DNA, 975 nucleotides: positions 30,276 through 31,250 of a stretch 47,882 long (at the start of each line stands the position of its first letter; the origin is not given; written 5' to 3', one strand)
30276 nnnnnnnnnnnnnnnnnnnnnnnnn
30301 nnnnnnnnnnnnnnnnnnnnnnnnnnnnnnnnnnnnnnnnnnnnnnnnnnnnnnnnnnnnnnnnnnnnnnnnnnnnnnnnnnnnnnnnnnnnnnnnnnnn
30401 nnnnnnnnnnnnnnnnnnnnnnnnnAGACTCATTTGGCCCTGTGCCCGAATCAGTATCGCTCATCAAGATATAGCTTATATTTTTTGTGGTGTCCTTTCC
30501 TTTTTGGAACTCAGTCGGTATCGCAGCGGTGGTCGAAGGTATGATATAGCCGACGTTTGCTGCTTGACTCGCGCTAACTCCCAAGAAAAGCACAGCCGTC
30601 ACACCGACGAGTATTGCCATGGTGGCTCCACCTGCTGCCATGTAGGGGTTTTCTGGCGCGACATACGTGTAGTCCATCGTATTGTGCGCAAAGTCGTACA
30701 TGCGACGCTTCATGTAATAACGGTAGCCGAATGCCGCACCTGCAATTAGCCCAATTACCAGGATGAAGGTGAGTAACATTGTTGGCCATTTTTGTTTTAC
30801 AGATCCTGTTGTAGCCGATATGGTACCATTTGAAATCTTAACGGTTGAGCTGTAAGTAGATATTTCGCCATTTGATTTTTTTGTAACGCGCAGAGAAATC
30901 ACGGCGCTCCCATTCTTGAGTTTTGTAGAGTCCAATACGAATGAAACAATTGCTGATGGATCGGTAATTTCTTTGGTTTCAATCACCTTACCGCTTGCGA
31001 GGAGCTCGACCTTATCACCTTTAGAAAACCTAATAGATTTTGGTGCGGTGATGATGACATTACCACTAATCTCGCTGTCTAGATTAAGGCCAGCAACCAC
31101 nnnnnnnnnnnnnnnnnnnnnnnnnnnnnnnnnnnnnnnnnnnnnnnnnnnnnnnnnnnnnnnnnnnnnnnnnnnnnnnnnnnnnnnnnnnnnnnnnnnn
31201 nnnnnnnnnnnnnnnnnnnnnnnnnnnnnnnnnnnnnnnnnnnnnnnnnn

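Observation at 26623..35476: MacB/FtsX-type ABC system followed by two giant paralogous surface proteins that carry different enzyme domains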

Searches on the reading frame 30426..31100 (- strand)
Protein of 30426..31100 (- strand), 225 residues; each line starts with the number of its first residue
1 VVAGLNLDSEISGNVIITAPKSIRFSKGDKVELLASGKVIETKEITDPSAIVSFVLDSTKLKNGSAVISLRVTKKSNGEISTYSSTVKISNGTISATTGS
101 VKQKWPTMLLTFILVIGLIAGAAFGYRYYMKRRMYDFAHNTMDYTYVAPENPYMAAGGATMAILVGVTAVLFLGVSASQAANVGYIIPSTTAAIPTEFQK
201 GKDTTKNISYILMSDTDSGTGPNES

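Call 21: find_related_loci(query=A2, collection=genome_contigs, flank=10000)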
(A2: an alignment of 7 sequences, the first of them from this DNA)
Query A2 (225 aa) in genome_contigs; peptide patterns used: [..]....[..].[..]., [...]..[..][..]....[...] (x = any residue, [..] = any of these).
18 stretches matched a pattern; 1 encode a relative of the query (tblastn E <= 1e-3); 1 distinct loci.
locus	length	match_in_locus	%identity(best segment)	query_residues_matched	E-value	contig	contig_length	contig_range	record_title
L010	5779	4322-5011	57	2-223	2e-85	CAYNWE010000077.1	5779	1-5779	MAG TPA_asm: uncultured Candidatus Saccharibacteria bacterium isolate binchicken_co328_38 genome assembly, contig: NODE_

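Call 34: search_protein_representatives(alignment_id=A2)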
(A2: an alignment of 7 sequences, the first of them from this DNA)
Query: 7 sequences, 223 profile positions. Proteins with E-value up to 0.001 (for the whole library): 121; up to 1e-10: 36; up to 1e-30: 7. The best 121 are listed.
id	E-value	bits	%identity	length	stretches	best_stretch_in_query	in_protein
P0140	6.3e-102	356.1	-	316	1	1-222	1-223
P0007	6.2e-101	352.8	-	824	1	1-223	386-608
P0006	9.7e-101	352.2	-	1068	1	1-223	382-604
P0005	2.3e-100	351.0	-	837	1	1-222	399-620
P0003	4.2e-99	346.9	-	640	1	4-222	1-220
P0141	6.2e-67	241.7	-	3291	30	53-104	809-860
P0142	1.9e-61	223.7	-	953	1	1-221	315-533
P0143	1.7e-23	99.6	-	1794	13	32-95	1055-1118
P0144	7.0e-23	97.6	-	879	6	51-90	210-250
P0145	4.3e-22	95.0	-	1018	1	9-211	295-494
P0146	8.4e-22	94.1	-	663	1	8-220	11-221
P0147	9.0e-22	94.0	-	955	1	6-213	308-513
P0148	2.5e-21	92.5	-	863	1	8-211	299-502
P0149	3.6e-21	92.0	-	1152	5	45-91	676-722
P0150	2.3e-19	86.1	-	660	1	8-220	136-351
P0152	2.7e-18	82.6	-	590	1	39-215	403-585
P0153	2.0e-17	79.8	-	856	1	6-217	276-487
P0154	2.3e-17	79.6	-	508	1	10-221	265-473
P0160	2.4e-14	69.7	-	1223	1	4-219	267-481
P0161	3.2e-14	69.3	-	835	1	10-217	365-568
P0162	5.8e-13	65.1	-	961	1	50-220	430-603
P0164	2.5e-12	63.1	-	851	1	39-219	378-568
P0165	3.1e-12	62.8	-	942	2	52-220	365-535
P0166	4.8e-12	62.2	-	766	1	21-216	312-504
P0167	1.3e-11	60.7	-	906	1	38-218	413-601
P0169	2.2e-11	60.0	-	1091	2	46-222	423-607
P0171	5.9e-11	58.6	-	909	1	7-220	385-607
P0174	2.4e-10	56.6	-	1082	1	9-217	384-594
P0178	1.5e-09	54.0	-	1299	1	49-212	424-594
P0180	2.1e-09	53.5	-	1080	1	8-220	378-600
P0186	4.7e-09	52.4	-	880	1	9-218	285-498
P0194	2.1e-07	46.9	-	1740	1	12-196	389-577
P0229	6.2e-05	38.9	-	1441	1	9-219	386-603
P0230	7.0e-05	38.7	-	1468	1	39-194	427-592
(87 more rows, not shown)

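Call 35: search_protein_families(library=pfam, proteins=[P0142, P0145, P0146, P0147, P0148, P0150, P0152, P0153, P0154, P0160], max_evalue=0.001)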
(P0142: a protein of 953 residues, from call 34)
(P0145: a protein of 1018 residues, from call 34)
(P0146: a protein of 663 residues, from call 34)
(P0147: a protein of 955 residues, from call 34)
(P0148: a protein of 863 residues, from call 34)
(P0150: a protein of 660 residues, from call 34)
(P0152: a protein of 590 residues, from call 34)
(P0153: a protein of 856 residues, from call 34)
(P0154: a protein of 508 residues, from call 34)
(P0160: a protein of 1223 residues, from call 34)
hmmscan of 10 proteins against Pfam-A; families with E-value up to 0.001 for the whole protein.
P0142 (953 aa): 1 family
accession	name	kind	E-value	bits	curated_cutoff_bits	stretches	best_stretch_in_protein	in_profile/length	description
PF09362.15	DUF1996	-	4.7e-21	76.3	27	1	639-855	1-237/237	Domain of unknown function (DUF1996)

P0145 (1018 aa): 1 family
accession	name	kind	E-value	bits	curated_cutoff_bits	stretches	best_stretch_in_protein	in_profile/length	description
PF09362.15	DUF1996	-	4e-16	60.2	27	1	610-914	1-237/237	Domain of unknown function (DUF1996)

P0146 (663 aa): 1 family
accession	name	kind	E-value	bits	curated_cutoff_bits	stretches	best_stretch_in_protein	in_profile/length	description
PF09362.15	DUF1996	-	1.3e-30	107.7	27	1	335-579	1-237/237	Domain of unknown function (DUF1996)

P0147 (955 aa): 1 family
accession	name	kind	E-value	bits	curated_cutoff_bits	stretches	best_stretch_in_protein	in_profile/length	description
PF09362.15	DUF1996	-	9.7e-28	98.2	27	1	629-871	1-237/237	Domain of unknown function (DUF1996)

P0148 (863 aa): 0 families

P0150 (660 aa): 2 families
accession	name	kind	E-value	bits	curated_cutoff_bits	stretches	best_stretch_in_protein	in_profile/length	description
PF00704.34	Glyco_hydro_18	-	7.7e-16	59.1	29.6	1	401-586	4-213/317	Glycosyl hydrolases family 18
PF05887.16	Trypan_PARP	-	8.3e-09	36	100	1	302-393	14-102/134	Procyclic acidic repetitive protein (PARP)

P0152 (590 aa): 2 families
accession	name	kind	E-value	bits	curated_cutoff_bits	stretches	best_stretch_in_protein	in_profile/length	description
PF17957.7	Big_7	-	2.2e-11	44.6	24.1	1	260-336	1-70/70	Bacterial Ig domain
PF16640.11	Big_3_5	-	6.3e-08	33.5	35.5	0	367-434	3-68/88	Bacterial Ig-like domain (group 3)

P0153 (856 aa): 1 family
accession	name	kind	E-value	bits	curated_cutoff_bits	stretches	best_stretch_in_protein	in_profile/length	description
PF09362.15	DUF1996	-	3.2e-44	152.2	27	1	581-804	1-237/237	Domain of unknown function (DUF1996)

P0154 (508 aa): 1 family
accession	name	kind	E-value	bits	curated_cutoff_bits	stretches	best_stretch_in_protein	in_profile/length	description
PF20457.3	DUF6710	-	0.00029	20.8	27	0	376-422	86-135/205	Family of unknown function (DUF6710)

P0160 (1223 aa): 2 families
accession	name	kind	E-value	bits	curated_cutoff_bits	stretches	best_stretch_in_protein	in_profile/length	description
PF15902.12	Sortilin-Vps10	-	2.3e-07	30.4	33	0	550-645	13-111/446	Sortilin, neurotensin receptor 3,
PF17957.7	Big_7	-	9.1e-06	26.7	24.1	0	291-328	33-70/70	Bacterial Ig domain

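Call 36: search_protein_families(library=pfam, proteins=[P0161, P0162, P0164, P0165, P0166, P0167, P0169, P0171, P0174, P0186], max_evalue=0.001)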
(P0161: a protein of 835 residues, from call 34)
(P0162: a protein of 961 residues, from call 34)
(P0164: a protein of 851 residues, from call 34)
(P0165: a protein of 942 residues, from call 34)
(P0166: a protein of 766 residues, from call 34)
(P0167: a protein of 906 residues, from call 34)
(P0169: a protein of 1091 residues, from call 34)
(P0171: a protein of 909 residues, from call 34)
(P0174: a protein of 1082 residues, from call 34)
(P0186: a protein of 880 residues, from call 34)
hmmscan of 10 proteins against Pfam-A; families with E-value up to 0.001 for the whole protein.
P0161 (835 aa): 2 families
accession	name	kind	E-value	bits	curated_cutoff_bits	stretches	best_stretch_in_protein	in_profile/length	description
PF00722.28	Glyco_hydro_16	-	4.1e-20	72.4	22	1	667-813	23-166/175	Glycosyl hydrolases family 16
PF17957.7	Big_7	-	0.00082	20.4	24.1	1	253-317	9-68/70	Bacterial Ig domain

P0162 (961 aa): 2 families
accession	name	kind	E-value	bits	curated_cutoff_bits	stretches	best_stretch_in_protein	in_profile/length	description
PF09362.15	DUF1996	-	5.1e-35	122.1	27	1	689-905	1-237/237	Domain of unknown function (DUF1996)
PF17957.7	Big_7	-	0.00025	22.1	24.1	0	276-335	4-59/70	Bacterial Ig domain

P0164 (851 aa): 2 families
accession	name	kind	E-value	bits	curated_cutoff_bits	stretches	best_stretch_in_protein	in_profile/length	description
PF17957.7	Big_7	-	5e-11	43.5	24.1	1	236-310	1-68/70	Bacterial Ig domain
PF00704.34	Glyco_hydro_18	-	1.1e-08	35.6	29.6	1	597-772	3-199/317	Glycosyl hydrolases family 18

P0165 (942 aa): 2 families
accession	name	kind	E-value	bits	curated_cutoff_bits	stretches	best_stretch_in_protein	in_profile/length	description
PF09362.15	DUF1996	-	4.3e-31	109.2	27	1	622-863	1-237/237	Domain of unknown function (DUF1996)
PF19077.6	Big_13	-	1.6e-05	25.8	27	0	215-247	66-100/102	Bacterial Ig-like domain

P0166 (766 aa): 1 family
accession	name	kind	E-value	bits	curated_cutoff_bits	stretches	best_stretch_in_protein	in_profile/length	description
PF00150.24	Cellulase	-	4.5e-17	62.9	23.5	1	549-736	16-202/272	Cellulase (glycosyl hydrolase family 5)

P0167 (906 aa): 2 families
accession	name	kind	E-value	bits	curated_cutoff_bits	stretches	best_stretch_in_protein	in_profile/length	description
PF00704.34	Glyco_hydro_18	-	3.2e-09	37.3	29.6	1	651-846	4-226/317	Glycosyl hydrolases family 18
PF17957.7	Big_7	-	1.3e-05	26.2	24.1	0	281-345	10-69/70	Bacterial Ig domain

P0169 (1091 aa): 1 family
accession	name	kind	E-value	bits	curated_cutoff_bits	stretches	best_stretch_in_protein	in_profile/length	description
PF17957.7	Big_7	-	2.3e-11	44.6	24.1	1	288-347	13-68/70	Bacterial Ig domain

P0171 (909 aa): 2 families
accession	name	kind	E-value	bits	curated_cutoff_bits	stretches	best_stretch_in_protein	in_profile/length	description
PF16841.11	CBM60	-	6.1e-14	52.7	28.2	1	711-789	2-80/91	Ca-dependent carbohydrate-binding module xylan-binding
PF17957.7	Big_7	-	2.2e-10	41.5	24.1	1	280-345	11-70/70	Bacterial Ig domain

P0174 (1082 aa): 2 families
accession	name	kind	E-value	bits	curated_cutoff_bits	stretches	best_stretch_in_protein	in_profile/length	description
PF09362.15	DUF1996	-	3.9e-43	148.6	27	1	829-1047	1-237/237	Domain of unknown function (DUF1996)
PF07691.17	PA14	-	1.7e-12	47.8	24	1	622-738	8-135/147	PA14 domain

P0186 (880 aa): 2 families
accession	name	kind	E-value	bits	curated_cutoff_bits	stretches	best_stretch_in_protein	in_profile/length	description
PF09362.15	DUF1996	-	3.7e-41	142.1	27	1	615-830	1-237/237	Domain of unknown function (DUF1996)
PF17957.7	Big_7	-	3.3e-06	28.1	24.1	0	284-339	12-69/70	Bacterial Ig domain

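Call 37: search_protein_families(library=pfam, proteins=[P0178, P0180, P0194, P0229, P0230], max_evalue=0.001)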
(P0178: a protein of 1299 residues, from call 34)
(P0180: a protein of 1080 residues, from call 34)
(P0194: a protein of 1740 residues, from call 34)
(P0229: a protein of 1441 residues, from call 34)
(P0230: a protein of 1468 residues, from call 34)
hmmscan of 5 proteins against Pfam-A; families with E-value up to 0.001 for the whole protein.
P0178 (1299 aa): 3 families
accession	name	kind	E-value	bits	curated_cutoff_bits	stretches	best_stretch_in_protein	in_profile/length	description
PF09362.15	DUF1996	-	7.5e-42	144.4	27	1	1037-1265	1-237/237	Domain of unknown function (DUF1996)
PF16841.11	CBM60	-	9.8e-14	52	28.2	1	666-744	2-81/91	Ca-dependent carbohydrate-binding module xylan-binding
PF13472.12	Lipase_GDSL_2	-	0.0007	20.6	32.9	0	757-931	2-177/178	GDSL-like Lipase/Acylhydrolase family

P0180 (1080 aa): 4 families
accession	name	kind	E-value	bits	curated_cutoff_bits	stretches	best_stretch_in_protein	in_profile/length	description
PF09362.15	DUF1996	-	8.2e-37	127.9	27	1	822-1040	1-237/237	Domain of unknown function (DUF1996)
PF07691.17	PA14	-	9.8e-19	68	24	1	616-737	8-140/147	PA14 domain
PF17957.7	Big_7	-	1.1e-08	36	24.1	1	166-223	22-70/70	Bacterial Ig domain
PF16640.11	Big_3_5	-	0.00055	20.9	35.5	0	176-236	27-80/88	Bacterial Ig-like domain (group 3)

P0194 (1740 aa): 3 families
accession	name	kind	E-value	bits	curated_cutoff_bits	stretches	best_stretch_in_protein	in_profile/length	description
PF16841.11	CBM60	-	7.9e-64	212.6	28.2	4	1314-1395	2-84/91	Ca-dependent carbohydrate-binding module xylan-binding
PF09362.15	DUF1996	-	6e-41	141.5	27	1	1477-1707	1-237/237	Domain of unknown function (DUF1996)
PF03422.21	CBM_6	-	0.00031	21.5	28.9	0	640-727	15-111/125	Carbohydrate binding module (family 6)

P0229 (1441 aa): 3 families
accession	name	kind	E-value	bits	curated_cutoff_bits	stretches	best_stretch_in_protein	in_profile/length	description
PF09362.15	DUF1996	-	2.5e-45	155.8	27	1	1182-1409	1-237/237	Domain of unknown function (DUF1996)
PF16841.11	CBM60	-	6.4e-36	123.2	28.2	2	658-736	2-81/91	Ca-dependent carbohydrate-binding module xylan-binding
PF17957.7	Big_7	-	7.1e-07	30.2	24.1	0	278-344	10-70/70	Bacterial Ig domain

P0230 (1468 aa): 3 families
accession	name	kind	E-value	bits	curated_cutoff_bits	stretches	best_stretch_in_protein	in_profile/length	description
PF09362.15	DUF1996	-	1.1e-40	140.7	27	1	1197-1420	1-237/237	Domain of unknown function (DUF1996)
PF16841.11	CBM60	-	2.7e-17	63.5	28.2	1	681-756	2-76/91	Ca-dependent carbohydrate-binding module xylan-binding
PF17957.7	Big_7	-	1.2e-05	26.3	24.1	0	155-225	10-70/70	Bacterial Ig domain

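Call 41: find_encoding_contigs(protein=P0153, flank=10000, max_places=2)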
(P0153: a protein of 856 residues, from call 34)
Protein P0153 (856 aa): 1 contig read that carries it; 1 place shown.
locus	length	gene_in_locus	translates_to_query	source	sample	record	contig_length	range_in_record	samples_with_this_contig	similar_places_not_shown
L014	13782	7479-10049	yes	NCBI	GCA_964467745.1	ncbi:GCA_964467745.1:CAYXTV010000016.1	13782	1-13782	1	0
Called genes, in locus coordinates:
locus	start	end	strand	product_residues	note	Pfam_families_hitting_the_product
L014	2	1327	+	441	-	?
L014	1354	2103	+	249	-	PF00142:Fer4_NifH, PF01656:CbiA, PF02374:ArsA_ATPase (weak), PF06564:CBP_BcsQ, PF09140:MipZ, PF10609:ParA, PF13614:AAA_31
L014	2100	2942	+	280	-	PF02195:ParB_N, PF17762:HTH_ParB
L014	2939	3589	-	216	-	PF10502:Peptidase_S26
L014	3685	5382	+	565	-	PF03816:LytR_cpsA_psr, PF13399:LytR_C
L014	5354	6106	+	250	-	-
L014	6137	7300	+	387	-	PF00089:Trypsin, PF13365:Trypsin_2, PF13180:PDZ_2, PF17820:PDZ_6 (weak)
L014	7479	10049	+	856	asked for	PF09362:DUF1996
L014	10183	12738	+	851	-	-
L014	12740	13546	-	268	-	PF17827:PrmC_N, PF05175:MTS, PF06325:PrmA (weak), PF13847:Methyltransf_31 (weak)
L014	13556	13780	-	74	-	?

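Call 42: find_encoding_contigs(protein=P0164, flank=10000, max_places=2)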
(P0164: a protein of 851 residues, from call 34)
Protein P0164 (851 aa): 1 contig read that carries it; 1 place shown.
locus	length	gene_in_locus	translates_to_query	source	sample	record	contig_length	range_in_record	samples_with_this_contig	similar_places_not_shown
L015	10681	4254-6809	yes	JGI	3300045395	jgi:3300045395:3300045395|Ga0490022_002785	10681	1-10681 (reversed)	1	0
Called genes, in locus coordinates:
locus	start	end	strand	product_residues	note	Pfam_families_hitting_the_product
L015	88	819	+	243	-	-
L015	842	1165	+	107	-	-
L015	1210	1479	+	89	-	-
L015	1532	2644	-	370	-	PF00512:HisKA, PF02518:HATPase_c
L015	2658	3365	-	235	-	PF01863:YgjP-like, PF08325:WLM (faint), PF10263:SprT-like (weak)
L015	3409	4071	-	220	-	PF01583:APS_kinase, PF06414:Zeta_toxin, PF08433:KTI12, PF13207:AAA_17 (weak), PF13238:AAA_18, PF13671:AAA_33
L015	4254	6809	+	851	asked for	PF17957:Big_7 (faint), PF00704:Glyco_hydro_18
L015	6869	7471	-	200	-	-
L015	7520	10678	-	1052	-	PF17957:Big_7 (faint)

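Call 44: list_cluster_members(proteins=[P0153, P0142, P0145, P0147, P0161, P0162, P0165, P0174, P0194, P0160])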
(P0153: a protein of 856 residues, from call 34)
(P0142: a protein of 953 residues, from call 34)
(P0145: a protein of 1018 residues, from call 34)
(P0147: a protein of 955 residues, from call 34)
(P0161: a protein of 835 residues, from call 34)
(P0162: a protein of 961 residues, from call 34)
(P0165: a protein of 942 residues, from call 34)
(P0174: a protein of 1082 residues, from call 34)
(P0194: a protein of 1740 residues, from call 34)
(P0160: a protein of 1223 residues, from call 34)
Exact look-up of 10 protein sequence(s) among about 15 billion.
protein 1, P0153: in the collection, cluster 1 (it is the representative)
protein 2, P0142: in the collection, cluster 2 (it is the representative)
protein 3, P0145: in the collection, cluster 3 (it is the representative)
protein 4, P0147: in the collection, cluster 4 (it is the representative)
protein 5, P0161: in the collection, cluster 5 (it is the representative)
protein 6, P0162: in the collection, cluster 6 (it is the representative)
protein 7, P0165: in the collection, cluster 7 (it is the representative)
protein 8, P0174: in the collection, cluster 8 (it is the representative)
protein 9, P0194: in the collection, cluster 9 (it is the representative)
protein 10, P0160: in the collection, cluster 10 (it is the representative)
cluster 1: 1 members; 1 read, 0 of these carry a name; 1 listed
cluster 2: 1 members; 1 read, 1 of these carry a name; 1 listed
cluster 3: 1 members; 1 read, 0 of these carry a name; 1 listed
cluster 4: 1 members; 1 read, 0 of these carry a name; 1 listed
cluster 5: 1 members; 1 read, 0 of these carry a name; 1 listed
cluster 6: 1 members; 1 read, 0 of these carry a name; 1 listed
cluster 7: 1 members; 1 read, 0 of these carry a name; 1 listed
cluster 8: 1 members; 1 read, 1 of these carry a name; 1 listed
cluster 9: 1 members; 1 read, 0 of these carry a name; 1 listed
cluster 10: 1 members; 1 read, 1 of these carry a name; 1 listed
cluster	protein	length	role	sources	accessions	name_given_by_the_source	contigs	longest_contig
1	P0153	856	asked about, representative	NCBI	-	-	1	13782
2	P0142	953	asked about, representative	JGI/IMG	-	hypothetical protein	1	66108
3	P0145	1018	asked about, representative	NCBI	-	-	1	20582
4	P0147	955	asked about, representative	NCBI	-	-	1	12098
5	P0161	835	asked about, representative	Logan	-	-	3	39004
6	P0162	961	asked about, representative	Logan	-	-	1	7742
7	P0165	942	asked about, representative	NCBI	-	-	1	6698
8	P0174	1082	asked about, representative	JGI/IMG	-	hypothetical protein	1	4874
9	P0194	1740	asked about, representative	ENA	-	-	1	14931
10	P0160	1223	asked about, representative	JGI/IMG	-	hypothetical protein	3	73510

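Call 63: find_related_loci(query=A2, collection=metagenome_contigs, flank=8000)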
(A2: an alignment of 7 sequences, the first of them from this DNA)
Query A2 (225 aa) in metagenome_contigs; peptide patterns used: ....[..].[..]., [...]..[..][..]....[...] (x = any residue, [..] = any of these).
64 stretches matched a pattern; 3 encode a relative of the query (tblastn E <= 1e-3); 2 distinct loci.
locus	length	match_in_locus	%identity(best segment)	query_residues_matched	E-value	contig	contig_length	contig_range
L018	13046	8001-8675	100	1-225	5e-150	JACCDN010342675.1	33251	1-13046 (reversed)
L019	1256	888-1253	51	1-119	9e-35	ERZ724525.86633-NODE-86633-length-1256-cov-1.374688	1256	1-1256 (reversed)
